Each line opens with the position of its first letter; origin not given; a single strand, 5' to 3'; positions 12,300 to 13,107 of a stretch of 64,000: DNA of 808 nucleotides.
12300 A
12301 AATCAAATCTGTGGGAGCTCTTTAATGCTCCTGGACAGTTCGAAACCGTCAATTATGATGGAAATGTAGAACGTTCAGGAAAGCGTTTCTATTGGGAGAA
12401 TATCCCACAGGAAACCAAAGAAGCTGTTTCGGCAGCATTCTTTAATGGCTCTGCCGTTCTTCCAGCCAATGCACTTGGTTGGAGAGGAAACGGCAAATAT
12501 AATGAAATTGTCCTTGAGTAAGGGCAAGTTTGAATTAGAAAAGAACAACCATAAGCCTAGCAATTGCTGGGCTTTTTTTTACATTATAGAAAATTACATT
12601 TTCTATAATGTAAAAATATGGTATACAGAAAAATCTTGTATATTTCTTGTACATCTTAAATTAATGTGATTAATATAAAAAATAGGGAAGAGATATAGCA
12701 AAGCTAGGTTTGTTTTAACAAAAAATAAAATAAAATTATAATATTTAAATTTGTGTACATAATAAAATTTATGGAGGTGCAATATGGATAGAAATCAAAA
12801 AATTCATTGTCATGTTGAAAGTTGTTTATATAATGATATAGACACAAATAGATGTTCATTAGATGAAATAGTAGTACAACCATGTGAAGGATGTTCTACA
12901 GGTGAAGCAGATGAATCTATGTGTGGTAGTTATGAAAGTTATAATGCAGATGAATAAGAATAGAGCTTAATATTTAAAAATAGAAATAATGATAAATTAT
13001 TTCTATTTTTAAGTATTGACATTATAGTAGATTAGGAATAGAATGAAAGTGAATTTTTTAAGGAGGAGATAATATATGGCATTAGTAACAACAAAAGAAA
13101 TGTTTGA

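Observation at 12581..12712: Conserved ~130 bp intergenic element with covarying hairpins, present twice: a candidate cis-regulatory RNA (copy A)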

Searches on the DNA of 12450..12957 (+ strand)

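Call 7: search_rna_families(source=window, start=12450, end=12850, threshold=evalue, max_evalue=10, show_alignments=3)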
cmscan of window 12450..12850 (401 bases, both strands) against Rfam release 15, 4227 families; matches with E-value up to 10: 13.
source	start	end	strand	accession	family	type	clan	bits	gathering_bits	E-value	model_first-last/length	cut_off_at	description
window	12550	12646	-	RF04184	BTnc060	Gene; sRNA;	-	21.3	228.9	0.38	1-213/213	no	Bacteroides sRNA BTnc060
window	12569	12622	+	RF03640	mir-3747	Gene; miRNA;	-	20.4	63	0.14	1-67/67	no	mir-3747 microRNA precursor family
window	12533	12593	+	RF02606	AbsR28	Gene; sRNA;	-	18.8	50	0.057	1-180/180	no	Acinetobacter sRNA 28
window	12519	12605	+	RF01770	rimP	Cis-reg; leader;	-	18.7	47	1.3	1-102/102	no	Gammaprotebacteria rimP leader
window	12550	12609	+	RF02064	STnc370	Gene; sRNA;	-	18.5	54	8.8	1-71/71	no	Enterobacterial sRNA STnc370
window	12579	12614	+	RF03814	mir-2797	Gene; miRNA;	-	17.9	74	1.5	1-77/77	no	mir-2797 microRNA precursor family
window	12497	12579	+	RF02747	FtrA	Gene; sRNA;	-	17.7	134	4.9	1-111/111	no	Francisella sRNA A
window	12553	12637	-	RF02822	Srn266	Gene; sRNA;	-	16.2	63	4.3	1-112/112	no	Streptococcus RNA 266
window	12578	12614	+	RF04133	MIR2646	Gene; miRNA;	-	14.3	245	0.95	1-256/256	no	MIR2646 microRNA precursor family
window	12523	12617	+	RF02864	sRNA_0030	Gene; sRNA;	-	14.3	123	2.8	1-165/165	no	Enterococcus sRNA 30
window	12544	12574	+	RF01393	isrJ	Gene; sRNA;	-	13.9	37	5.3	42-74/75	no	isrJ Hfq binding RNA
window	12777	12813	+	RF03574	mir-4847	Gene; miRNA;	-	13.4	100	8.4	22-59/79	no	mir-4847 microRNA precursor family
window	12574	12616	-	RF04127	MIR8007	Gene; miRNA;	-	12.4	195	7.8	1-226/226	no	MIR8007 microRNA precursor family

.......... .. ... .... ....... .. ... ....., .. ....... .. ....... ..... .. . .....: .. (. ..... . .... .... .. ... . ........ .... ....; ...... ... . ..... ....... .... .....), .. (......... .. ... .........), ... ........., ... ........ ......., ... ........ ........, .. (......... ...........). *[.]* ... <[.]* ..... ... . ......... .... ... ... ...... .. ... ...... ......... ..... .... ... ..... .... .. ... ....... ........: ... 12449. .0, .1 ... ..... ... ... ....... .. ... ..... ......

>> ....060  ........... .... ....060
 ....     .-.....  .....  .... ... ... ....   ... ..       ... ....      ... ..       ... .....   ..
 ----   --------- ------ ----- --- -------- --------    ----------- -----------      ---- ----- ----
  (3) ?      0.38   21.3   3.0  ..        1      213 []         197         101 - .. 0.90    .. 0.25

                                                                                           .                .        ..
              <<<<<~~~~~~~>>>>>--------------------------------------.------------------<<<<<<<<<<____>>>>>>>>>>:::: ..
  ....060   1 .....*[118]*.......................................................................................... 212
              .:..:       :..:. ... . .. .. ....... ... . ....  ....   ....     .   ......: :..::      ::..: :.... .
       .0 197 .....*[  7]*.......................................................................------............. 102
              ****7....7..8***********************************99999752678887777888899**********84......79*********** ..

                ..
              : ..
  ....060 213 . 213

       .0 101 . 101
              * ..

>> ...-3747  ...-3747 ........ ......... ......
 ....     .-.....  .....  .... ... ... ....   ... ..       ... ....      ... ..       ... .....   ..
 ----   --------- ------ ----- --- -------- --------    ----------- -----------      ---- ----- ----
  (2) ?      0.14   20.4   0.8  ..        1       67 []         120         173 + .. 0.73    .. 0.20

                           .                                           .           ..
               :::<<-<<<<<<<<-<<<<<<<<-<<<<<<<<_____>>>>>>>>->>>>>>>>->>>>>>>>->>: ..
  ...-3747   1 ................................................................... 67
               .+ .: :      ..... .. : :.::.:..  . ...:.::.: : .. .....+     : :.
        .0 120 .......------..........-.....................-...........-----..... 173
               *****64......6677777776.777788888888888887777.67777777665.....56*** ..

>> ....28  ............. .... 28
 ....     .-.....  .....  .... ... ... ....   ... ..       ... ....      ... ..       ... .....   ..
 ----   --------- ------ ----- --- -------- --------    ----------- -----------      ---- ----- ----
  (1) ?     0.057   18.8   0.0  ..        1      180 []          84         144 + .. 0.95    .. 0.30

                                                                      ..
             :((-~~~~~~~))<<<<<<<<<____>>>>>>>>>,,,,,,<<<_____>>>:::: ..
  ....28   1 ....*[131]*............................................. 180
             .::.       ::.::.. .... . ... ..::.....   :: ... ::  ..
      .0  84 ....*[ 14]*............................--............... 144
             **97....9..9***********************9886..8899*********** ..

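Call 50: search_rna_families(sources=[L030, L022, L047, L049, L024, L026, L028, L035, L034], threshold=gathering)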
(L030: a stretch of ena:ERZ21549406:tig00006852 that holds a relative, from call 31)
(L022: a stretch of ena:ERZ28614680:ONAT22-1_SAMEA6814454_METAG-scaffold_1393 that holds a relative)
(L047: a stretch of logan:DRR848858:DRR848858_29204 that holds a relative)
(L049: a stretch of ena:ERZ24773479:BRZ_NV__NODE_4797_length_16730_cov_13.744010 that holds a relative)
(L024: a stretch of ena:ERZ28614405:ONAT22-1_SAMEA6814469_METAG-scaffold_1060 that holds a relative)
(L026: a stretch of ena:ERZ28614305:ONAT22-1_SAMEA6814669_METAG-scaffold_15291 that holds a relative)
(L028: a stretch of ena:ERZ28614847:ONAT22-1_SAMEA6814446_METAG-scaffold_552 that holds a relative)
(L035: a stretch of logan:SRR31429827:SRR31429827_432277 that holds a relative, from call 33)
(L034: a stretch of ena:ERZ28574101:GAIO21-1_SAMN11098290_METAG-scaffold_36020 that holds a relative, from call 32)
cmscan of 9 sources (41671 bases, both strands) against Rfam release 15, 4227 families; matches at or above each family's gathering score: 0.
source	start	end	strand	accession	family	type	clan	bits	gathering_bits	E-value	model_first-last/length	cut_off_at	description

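Call 51: search_rna_families(source=L030, start=2650, end=3010, threshold=evalue, max_evalue=1)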
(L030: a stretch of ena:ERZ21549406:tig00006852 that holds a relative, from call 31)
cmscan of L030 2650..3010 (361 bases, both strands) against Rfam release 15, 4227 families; matches with E-value up to 1: 1.
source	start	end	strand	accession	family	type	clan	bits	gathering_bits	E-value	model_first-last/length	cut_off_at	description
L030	2735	2849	+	RF04205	MIR2606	Gene; miRNA;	-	22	139.7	0.6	26-140/165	no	MIR2606 microRNA precursor family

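Call 52: search_dna_similar(query=window:12575-12720:+, collection=plasmids, mode=distant, max_evalue=0.01)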
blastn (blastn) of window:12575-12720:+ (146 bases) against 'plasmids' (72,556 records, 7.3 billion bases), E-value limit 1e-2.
No match.

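Call 53: search_dna_similar(query=window:12575-12720:+, collection=phages, mode=distant, max_evalue=0.01)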
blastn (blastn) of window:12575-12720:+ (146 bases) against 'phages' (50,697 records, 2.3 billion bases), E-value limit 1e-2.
No match.
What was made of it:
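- Tried and rejected: blastn of copy A against plasmids and phages found nothing (calls 52, 53).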

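Call 71: build_rna_model(alignment_id=A5, structure=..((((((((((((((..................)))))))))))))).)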
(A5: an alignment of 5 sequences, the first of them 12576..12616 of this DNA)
Model R1 built from alignment A5 (5 sequences, 49 columns); structure: as given.
model positions 42; base pairs 14; branch points 0; effective number of sequences 5; information 0.96 bits per position. Calibrated on 0.2 Mb of random sequence (short: E-values are rough).
structure used (alignment columns):
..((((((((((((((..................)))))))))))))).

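Call 72: search_with_rna_model(model_id=R1, sources=[window, L001, L002, L005, L009, L012, L022, L024, L026, L028, L030, L032, L034, L035, L047, L049, L050, L053], max_evalue=1, make_alignment=true, show_alignments=0)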
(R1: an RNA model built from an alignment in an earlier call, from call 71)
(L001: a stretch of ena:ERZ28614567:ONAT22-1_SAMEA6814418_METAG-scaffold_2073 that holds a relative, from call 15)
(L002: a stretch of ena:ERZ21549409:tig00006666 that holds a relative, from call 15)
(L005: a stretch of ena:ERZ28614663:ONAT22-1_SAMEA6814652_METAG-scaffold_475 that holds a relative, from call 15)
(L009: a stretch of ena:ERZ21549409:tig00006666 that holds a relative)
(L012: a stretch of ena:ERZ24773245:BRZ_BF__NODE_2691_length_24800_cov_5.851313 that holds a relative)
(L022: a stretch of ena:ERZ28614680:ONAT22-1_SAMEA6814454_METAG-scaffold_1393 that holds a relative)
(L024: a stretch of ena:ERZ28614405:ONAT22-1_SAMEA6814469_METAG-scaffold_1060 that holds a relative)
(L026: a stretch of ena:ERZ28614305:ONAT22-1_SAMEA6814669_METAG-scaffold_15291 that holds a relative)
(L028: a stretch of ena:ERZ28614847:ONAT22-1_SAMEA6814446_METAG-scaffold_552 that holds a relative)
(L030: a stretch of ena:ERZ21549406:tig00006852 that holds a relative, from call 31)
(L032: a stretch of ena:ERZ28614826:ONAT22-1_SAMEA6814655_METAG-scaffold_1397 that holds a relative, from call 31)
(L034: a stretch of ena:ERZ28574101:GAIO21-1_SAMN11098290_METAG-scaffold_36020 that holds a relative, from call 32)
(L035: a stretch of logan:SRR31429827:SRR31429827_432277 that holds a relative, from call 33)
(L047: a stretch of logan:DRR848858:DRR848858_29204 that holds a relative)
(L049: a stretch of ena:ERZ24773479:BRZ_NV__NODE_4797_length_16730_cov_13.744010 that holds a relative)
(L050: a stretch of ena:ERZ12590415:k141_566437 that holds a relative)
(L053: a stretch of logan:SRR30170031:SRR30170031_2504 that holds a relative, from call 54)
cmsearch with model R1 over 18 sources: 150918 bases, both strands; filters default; matches with E-value up to 1: 19.
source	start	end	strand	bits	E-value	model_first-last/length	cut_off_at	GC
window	31001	31042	+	57.8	3.5e-07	1-42/42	no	0.17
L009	2767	2808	+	57.8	3.5e-07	1-42/42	no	0.17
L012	2767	2808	+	57.8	3.5e-07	1-42/42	no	0.17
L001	2790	2831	+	56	7.3e-07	1-42/42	no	0.14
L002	2790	2831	+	56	7.3e-07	1-42/42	no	0.14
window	12575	12616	+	54.4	1.4e-06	1-42/42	no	0.12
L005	2791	2832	+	54.4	1.4e-06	1-42/42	no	0.12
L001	2791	2832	-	51.3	5.1e-06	1-42/42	no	0.14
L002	2791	2832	-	51.3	5.1e-06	1-42/42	no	0.14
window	12576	12617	-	48.3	1.8e-05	1-42/42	no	0.12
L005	2792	2833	-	48.3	1.8e-05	1-42/42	no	0.12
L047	796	838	+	45.3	6e-05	1-42/42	no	0.14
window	31002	31043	-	42.8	0.00017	1-42/42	no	0.17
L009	2768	2809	-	42.8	0.00017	1-42/42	no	0.17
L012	2768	2809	-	42.8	0.00017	1-42/42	no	0.17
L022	2370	2413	+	34.8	0.0046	1-42/42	no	0.18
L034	1147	1189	+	31.9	0.015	1-42/42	no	0.21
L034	1149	1191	-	31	0.022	1-42/42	no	0.23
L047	798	840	-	27.5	0.093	1-42/42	no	0.14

Alignment A6: 19 matches aligned to the model, 49 columns, each read 5' to 3' on its own strand. Consensus structure (alignment columns), stored with it:
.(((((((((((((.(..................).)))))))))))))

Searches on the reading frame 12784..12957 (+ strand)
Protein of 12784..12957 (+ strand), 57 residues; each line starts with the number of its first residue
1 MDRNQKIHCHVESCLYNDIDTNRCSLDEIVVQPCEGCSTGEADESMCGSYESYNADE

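Call 15: find_encoding_contigs(protein=window:12784-12957:+, flank=3000, max_places=10)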
Protein window:12784-12957:+ (57 aa): 22 contigs read that carry it; 8 places shown.
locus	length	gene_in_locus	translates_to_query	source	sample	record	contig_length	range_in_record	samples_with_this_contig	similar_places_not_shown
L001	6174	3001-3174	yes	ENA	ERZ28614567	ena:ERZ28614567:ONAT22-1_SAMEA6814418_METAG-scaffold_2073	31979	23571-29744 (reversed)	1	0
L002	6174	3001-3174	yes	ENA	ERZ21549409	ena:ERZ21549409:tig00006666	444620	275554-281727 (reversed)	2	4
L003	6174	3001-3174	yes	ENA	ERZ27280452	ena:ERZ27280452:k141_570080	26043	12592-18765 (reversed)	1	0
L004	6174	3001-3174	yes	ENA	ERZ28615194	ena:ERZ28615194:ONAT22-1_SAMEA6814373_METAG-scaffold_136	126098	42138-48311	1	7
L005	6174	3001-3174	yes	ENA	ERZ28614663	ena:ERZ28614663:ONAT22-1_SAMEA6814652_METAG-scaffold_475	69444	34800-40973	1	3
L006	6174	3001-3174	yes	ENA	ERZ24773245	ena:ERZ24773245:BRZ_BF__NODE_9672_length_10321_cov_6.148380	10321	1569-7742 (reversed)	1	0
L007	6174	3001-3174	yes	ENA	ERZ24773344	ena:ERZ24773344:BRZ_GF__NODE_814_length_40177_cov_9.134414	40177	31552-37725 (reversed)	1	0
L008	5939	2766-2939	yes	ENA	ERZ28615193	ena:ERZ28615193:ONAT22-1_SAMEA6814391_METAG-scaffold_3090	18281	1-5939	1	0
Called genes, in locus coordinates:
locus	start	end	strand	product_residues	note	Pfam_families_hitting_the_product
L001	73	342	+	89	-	-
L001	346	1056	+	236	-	PF00899:ThiF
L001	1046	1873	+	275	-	PF01171:ATP_bind_3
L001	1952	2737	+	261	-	-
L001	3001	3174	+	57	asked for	PF07561:DUF1540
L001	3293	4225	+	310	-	PF01116:F_bP_aldolase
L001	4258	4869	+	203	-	PF18933:PsbP_2 (weak), PF01789:PsbP, PF08786:DcrB (faint)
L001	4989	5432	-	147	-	PF01668:SmpB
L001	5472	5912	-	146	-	-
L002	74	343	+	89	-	-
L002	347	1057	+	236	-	PF00899:ThiF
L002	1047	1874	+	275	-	PF01171:ATP_bind_3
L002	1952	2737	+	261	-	-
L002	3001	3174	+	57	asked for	PF07561:DUF1540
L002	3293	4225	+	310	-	PF01116:F_bP_aldolase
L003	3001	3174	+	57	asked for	PF07561:DUF1540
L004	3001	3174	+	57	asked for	PF07561:DUF1540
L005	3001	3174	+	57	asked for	PF07561:DUF1540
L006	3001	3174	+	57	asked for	PF07561:DUF1540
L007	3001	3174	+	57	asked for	PF07561:DUF1540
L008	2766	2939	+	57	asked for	PF07561:DUF1540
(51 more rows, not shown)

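Call 30: find_homologous_proteins(query=window:12784-12957:+, max_evalue=0.00001)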
Query window:12784-12957:+ (57 aa): 5 proteins with E <= 0.00001 among 5 candidates.
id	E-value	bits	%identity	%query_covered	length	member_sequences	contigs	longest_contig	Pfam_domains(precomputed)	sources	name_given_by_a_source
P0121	9.9e-31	121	96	100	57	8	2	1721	PF07561.17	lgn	-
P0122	2.6e-29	117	93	100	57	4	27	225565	PF07561.17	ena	-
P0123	1.9e-27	111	86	98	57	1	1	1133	PF07561.17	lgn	-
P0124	6.3e-21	91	75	93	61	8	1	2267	PF07561.17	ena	-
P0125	2.6e-12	64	65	89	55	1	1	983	PF07561.17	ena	-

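Call 31: find_encoding_contigs(protein=P0122, flank=3000, max_places=4)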
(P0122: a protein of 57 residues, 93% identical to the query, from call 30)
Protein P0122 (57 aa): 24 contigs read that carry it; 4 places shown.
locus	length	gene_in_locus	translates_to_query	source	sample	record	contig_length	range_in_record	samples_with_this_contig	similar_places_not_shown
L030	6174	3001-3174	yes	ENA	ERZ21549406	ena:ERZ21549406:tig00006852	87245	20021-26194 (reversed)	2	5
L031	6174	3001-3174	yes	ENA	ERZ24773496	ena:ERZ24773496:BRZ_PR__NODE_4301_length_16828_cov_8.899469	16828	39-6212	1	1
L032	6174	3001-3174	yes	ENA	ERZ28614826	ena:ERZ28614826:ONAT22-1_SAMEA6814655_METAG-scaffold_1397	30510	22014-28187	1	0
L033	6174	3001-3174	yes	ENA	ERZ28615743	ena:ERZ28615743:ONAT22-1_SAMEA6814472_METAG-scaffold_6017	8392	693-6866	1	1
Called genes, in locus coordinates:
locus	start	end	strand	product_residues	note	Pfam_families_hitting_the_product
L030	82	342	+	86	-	-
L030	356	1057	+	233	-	PF00899:ThiF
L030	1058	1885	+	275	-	PF01171:ATP_bind_3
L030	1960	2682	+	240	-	PF07486:Hydrolase_2 (faint)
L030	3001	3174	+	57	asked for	PF07561:DUF1540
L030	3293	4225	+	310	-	PF01116:F_bP_aldolase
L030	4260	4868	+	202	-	PF18933:PsbP_2 (weak), PF01789:PsbP, PF08786:DcrB (weak)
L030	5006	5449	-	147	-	PF01668:SmpB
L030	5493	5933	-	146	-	-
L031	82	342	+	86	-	-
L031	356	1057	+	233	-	PF00899:ThiF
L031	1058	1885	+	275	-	PF01171:ATP_bind_3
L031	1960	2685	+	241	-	PF07486:Hydrolase_2 (weak)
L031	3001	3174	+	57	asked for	PF07561:DUF1540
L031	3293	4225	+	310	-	PF01116:F_bP_aldolase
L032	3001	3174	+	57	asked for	PF07561:DUF1540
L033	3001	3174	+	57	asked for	PF07561:DUF1540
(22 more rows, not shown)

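Call 32: find_encoding_contigs(protein=P0124, flank=3000, max_places=2)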
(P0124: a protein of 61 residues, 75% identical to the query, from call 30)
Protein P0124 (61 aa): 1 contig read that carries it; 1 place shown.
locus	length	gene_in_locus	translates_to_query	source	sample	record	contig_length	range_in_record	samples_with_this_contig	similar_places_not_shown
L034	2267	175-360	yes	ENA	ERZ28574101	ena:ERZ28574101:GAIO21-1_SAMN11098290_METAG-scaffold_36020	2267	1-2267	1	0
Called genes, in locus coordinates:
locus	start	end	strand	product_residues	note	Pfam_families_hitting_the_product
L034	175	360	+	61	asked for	PF07561:DUF1540 (weak)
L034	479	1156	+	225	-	-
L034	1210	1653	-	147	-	PF01668:SmpB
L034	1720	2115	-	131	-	-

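Call 33: find_encoding_contigs(protein=P0123, flank=3000, max_places=2)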
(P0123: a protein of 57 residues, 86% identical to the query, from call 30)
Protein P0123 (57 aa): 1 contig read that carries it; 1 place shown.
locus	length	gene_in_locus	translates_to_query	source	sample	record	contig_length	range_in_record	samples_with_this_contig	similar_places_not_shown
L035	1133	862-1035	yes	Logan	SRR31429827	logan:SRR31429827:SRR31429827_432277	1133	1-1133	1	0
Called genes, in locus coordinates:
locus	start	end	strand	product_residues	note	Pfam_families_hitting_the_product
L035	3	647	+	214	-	?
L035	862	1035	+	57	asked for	PF07561:DUF1540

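Call 54: find_encoding_contigs(protein=P0121, flank=3000, max_places=4)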
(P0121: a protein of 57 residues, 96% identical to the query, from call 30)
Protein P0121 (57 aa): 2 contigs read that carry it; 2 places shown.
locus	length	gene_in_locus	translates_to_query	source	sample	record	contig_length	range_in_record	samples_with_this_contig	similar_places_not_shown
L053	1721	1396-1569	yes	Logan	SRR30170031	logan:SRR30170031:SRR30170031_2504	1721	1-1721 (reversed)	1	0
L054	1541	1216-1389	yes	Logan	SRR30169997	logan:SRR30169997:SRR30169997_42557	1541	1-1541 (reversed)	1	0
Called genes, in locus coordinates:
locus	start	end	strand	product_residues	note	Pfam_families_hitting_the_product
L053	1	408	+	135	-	?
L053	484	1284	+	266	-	PF07486:Hydrolase_2 (faint)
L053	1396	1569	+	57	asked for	PF07561:DUF1540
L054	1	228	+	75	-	?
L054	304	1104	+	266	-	PF07486:Hydrolase_2 (faint)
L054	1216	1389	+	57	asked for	PF07561:DUF1540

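Call 79: search_protein_families(library=pfam, proteins=[window:12784-12954:+], max_evalue=0.1)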
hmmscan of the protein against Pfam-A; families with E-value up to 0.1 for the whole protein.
window:12784-12954:+ (57 aa): 1 family
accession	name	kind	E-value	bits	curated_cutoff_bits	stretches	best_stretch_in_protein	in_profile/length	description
PF07561.16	DUF1540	-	1.5e-08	35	22.1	1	7-50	1-40/40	Domain of Unknown Function (DUF1540)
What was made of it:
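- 12784..12957 (+): DUF1540 gene (57 aa, Cys-rich), downstream of copy A. Pfam PF07561, E = 1.5e-8 (call 79; also call 15).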
